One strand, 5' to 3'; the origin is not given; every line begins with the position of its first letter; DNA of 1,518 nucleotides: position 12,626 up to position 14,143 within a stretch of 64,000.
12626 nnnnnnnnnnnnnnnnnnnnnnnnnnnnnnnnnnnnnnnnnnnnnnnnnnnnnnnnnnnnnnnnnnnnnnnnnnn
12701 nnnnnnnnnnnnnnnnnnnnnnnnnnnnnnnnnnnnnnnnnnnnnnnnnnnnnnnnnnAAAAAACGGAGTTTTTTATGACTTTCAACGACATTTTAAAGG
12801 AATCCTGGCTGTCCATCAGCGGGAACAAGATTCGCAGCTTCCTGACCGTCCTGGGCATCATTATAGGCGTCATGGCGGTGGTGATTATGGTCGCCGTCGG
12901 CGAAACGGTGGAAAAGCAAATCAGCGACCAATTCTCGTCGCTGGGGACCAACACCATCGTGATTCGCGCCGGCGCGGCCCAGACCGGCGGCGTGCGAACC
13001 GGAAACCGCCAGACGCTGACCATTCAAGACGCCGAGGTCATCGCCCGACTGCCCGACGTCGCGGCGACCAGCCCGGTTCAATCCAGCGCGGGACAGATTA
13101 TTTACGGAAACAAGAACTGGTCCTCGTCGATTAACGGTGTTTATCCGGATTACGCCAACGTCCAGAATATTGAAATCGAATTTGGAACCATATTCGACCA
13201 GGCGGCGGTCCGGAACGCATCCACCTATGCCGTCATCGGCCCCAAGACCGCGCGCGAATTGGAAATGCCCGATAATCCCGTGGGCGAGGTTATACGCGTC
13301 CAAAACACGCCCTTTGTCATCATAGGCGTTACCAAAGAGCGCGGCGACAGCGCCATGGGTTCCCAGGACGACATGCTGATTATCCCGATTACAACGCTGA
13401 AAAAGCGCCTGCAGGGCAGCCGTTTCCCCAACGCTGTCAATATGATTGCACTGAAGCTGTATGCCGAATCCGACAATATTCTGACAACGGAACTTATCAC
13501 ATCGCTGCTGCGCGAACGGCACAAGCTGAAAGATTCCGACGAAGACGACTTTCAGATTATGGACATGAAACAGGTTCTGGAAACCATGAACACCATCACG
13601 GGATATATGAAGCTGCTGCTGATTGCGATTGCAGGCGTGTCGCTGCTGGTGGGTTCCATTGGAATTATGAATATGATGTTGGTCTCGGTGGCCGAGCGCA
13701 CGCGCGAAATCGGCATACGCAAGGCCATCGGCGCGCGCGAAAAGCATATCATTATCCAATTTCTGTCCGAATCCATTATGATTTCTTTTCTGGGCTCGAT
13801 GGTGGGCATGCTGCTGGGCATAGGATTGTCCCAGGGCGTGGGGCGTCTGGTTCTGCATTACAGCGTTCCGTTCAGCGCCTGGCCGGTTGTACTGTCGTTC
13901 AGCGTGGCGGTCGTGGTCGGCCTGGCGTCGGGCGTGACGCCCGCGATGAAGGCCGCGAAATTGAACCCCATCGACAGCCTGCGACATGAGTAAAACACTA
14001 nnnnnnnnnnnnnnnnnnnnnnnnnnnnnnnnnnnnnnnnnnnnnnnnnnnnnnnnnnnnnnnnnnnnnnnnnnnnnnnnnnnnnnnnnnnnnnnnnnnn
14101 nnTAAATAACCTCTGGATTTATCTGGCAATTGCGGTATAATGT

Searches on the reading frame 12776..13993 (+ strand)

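Call 23: search_protein_families(library=pfam, proteins=[window:12776-13993:+], max_evalue=0.00001)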
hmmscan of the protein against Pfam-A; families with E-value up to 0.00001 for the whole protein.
window:12776-13993:+ (405 aa): 2 families
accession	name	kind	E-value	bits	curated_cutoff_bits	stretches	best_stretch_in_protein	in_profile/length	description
PF12704.14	MacB_PCD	-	2e-44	152.8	27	1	21-230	1-193/207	MacB-like periplasmic core domain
PF02687.27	FtsX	-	7.1e-21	74.9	25.5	1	284-398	2-120/120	FtsX-like permease C-terminal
